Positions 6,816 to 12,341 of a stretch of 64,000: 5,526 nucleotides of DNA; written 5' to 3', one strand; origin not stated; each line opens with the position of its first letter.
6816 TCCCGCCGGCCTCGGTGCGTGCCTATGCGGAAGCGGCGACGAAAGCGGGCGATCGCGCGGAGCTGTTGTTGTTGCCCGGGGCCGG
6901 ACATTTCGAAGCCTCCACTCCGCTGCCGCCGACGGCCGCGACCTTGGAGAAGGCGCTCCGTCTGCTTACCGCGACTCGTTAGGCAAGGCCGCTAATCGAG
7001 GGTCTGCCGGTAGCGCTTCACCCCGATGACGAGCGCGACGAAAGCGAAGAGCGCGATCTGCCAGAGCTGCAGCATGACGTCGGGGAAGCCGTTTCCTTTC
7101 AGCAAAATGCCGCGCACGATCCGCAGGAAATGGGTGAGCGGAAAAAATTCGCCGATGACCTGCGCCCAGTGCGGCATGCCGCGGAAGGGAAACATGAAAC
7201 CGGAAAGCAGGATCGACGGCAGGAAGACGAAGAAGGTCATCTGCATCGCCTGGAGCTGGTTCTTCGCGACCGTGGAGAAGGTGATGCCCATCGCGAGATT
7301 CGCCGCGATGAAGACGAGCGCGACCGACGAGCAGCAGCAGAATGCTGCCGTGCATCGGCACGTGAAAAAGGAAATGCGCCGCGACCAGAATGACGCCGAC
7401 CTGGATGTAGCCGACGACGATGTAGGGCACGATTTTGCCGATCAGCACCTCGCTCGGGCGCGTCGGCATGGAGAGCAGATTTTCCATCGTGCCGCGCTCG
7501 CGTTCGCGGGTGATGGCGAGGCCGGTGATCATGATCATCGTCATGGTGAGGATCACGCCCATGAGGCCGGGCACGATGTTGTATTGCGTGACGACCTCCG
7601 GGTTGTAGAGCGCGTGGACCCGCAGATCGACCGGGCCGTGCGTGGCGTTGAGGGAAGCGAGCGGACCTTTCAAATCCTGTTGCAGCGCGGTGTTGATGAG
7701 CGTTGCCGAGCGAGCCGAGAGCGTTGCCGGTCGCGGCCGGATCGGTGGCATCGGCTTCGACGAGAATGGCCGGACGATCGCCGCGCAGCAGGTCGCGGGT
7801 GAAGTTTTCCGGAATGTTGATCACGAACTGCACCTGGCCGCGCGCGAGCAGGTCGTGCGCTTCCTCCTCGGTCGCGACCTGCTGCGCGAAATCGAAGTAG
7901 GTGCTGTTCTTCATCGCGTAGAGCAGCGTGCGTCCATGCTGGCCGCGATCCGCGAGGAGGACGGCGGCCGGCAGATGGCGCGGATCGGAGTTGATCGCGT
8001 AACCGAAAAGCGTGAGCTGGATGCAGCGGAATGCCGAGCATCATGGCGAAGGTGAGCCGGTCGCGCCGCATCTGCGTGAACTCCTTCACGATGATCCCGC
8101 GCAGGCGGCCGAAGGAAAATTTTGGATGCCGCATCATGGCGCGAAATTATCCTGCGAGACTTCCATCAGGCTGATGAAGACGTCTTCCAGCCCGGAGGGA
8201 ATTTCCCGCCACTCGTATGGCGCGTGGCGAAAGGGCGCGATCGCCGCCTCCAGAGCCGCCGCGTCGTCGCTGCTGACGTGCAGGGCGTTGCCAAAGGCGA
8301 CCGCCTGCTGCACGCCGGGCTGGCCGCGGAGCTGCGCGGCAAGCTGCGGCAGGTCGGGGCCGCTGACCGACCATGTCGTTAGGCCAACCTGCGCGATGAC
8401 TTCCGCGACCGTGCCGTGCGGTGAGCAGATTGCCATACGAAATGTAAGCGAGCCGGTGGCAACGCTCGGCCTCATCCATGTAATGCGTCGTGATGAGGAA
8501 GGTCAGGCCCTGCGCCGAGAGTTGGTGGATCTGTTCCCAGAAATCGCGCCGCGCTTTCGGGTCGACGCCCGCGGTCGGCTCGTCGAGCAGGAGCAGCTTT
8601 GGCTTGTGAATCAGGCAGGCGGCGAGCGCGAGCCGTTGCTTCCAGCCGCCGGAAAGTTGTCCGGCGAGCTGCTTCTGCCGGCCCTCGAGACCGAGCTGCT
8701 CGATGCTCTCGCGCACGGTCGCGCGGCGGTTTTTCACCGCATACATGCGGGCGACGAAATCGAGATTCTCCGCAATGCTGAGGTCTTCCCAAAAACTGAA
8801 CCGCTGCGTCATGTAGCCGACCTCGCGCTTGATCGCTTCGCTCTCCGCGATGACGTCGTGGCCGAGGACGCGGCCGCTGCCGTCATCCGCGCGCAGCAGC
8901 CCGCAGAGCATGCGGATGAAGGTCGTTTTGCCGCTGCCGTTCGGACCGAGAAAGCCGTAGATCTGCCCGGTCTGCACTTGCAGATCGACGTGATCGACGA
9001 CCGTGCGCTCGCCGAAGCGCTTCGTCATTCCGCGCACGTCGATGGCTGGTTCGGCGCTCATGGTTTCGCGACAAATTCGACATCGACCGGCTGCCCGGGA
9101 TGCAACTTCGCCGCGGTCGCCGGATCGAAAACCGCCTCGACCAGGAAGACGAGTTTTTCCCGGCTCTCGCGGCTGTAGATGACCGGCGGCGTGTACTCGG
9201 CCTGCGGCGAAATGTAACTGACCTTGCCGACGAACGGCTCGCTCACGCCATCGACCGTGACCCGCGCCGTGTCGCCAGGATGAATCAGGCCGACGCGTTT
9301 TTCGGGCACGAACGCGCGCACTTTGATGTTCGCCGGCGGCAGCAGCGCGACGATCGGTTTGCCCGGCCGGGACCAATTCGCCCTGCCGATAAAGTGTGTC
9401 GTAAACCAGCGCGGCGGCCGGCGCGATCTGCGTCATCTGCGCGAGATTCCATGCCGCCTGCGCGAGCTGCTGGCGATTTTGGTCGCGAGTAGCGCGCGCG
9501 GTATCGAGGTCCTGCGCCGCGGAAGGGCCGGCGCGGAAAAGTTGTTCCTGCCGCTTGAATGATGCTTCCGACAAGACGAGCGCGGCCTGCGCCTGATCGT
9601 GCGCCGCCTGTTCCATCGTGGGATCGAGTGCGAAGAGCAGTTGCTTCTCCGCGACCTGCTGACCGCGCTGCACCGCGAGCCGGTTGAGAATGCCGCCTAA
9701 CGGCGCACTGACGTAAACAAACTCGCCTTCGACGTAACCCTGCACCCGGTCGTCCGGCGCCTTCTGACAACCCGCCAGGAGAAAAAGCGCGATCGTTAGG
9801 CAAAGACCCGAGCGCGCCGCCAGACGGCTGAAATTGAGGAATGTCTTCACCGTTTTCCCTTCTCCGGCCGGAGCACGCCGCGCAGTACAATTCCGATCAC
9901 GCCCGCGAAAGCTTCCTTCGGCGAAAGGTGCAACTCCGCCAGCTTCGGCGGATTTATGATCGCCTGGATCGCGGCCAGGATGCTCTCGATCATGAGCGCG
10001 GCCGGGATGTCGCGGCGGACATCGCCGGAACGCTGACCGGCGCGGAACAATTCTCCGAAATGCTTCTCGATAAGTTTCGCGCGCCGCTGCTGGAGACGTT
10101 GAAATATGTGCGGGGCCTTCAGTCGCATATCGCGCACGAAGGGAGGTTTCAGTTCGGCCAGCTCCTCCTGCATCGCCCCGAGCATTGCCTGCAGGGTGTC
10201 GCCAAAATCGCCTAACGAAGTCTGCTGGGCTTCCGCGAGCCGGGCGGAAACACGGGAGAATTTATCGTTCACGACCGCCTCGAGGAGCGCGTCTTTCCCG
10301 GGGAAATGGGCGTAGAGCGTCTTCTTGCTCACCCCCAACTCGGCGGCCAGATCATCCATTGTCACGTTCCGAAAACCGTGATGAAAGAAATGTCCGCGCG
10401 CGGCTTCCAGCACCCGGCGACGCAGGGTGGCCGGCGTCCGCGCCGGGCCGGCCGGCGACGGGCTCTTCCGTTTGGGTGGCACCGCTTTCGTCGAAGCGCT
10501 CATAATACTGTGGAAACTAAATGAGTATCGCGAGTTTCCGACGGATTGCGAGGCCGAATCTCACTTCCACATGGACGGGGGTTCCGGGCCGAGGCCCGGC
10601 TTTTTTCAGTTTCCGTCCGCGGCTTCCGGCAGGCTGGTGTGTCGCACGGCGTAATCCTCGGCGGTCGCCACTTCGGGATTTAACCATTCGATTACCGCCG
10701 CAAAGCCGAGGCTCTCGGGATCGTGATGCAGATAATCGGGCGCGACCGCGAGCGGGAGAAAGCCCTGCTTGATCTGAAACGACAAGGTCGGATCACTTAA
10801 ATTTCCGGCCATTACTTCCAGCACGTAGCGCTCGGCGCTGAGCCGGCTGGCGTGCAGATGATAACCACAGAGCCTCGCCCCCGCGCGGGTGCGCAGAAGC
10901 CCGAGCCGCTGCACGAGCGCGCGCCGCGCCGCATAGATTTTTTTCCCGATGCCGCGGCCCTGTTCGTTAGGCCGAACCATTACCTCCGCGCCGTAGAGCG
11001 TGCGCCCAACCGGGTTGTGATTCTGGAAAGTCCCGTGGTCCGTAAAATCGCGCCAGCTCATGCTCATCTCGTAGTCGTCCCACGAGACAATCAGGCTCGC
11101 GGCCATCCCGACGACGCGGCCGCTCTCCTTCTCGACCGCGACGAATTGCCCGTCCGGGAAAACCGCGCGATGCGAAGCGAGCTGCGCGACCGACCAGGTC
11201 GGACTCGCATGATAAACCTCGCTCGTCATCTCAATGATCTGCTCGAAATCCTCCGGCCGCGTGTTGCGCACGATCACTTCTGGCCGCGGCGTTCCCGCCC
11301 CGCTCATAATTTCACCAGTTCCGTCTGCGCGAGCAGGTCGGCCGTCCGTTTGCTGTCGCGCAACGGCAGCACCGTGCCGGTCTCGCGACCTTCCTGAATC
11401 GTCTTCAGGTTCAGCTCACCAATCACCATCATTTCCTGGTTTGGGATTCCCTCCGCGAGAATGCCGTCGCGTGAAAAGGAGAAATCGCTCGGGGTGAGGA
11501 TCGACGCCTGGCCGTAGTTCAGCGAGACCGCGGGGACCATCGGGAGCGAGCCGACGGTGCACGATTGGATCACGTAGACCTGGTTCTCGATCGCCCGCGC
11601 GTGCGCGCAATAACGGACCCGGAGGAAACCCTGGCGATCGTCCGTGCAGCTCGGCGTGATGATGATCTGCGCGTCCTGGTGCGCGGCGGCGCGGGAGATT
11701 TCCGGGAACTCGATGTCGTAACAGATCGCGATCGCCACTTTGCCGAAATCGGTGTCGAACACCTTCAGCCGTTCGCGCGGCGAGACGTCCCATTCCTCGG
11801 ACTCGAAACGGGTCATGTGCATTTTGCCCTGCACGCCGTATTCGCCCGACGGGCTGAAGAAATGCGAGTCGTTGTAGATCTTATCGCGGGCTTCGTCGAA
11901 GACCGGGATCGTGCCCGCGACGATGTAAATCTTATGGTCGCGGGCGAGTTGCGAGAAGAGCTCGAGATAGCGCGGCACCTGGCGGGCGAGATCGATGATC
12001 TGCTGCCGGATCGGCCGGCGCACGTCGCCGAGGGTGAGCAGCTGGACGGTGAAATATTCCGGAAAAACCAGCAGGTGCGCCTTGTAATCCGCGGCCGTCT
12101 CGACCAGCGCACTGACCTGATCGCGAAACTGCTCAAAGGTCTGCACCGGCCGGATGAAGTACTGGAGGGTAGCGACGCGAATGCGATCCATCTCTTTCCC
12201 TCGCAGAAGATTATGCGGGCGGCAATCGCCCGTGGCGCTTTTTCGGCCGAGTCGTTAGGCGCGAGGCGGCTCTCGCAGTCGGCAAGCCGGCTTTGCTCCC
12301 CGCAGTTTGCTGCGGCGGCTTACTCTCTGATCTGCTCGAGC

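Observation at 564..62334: Hyper-abundant 9-mer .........: candidate DNA-uptake-sequence-like genome signal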

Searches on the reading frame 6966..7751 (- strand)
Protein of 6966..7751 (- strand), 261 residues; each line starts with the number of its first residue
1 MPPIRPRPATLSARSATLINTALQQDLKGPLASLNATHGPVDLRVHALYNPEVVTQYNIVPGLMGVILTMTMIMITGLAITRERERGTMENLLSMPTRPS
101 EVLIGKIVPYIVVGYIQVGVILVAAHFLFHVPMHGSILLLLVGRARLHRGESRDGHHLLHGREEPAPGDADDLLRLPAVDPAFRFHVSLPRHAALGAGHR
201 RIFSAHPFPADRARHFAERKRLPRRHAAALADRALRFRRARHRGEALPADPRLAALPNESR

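Call 21: search_protein_families(library=pfam, proteins=[window:6966-7751:-], max_evalue=0.001)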
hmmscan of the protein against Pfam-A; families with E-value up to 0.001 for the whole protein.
window:6966-7751:- (261 aa): 4 families
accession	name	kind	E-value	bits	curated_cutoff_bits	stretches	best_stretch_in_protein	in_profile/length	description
PF12698.13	ABC2_membrane_3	-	1.2e-16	61.2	31.6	1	17-141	114-245/347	ABC-2 family transporter protein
PF01061.29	ABC2_membrane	-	3.7e-14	53.2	26.9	1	57-140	51-135/211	ABC-2 type transporter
PF12679.13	ABC2_membrane_2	-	2.5e-11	43.8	27.2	1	38-125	72-135/283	ABC-2 family transporter protein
PF12730.13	ABC2_membrane_4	-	1.7e-06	28.6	27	1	61-131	53-127/179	ABC-2 family transporter protein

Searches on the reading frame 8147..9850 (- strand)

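Call 21: search_protein_families(library=pfam, proteins=[window:8147-9850:-], max_evalue=0.001)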
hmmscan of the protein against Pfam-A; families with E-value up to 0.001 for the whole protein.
window:8147-9850:- (567 aa): 3 families
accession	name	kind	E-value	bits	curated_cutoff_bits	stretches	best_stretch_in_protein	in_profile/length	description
PF00005.33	ABC_tran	-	7.3e-33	114.5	25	1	286-427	2-137/137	ABC transporter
PF13304.12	AAA_21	-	6.8e-13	49.8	27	1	382-456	221-298/304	AAA domain, putative AbiEii toxin, Type IV TA system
PF02463.25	SMC_N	-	5.6e-05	23.1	40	1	297-468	26-209/220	RecF/RecN/SMC N terminal domain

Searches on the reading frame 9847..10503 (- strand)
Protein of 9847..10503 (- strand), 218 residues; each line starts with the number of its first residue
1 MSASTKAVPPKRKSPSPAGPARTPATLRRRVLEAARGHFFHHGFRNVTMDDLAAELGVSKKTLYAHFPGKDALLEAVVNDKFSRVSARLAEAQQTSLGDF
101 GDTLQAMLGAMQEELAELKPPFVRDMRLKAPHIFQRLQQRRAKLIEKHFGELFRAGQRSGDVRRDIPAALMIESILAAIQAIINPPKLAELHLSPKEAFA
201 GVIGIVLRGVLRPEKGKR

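Call 33: search_protein_families(library=pfam, proteins=[window:9847-10503:-], max_evalue=0.0001)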
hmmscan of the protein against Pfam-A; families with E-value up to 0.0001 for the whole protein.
window:9847-10503:- (218 aa): 1 family
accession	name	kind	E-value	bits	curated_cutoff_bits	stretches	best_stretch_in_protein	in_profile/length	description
PF00440.29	TetR_N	-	6.9e-17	61.4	24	1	32-77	2-47/47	Bacterial regulatory proteins, tetR family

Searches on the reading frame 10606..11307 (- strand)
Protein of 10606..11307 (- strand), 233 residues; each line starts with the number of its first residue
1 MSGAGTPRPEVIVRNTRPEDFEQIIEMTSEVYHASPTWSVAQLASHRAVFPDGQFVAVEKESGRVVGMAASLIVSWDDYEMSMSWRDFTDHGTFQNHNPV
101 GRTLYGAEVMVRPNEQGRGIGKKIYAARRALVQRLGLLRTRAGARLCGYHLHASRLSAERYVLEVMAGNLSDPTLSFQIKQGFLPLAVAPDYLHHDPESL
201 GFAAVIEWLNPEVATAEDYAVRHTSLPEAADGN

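Call 33: search_protein_families(library=pfam, proteins=[window:10606-11307:-], max_evalue=0.0001)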
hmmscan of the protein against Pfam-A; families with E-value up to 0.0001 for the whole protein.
window:10606-11307:- (233 aa): 2 families
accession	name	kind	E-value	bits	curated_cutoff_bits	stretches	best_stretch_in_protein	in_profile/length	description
PF00583.31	Acetyltransf_1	-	1.3e-05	25.9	20.7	1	43-137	21-93/116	Acetyltransferase (GNAT) family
PF13508.13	Acetyltransf_7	-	5.6e-05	23.9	27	0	52-136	2-61/84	Acetyltransferase (GNAT) domain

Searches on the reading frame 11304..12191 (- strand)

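Call 33: search_protein_families(library=pfam, proteins=[window:11304-12191:-], max_evalue=0.0001)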
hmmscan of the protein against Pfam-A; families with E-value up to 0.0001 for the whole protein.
window:11304-12191:- (295 aa): 1 family
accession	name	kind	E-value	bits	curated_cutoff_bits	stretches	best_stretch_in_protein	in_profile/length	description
PF00795.27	CN_hydrolase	-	5.4e-35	121.4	23.2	1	5-269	1-255/256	Carbon-nitrogen hydrolase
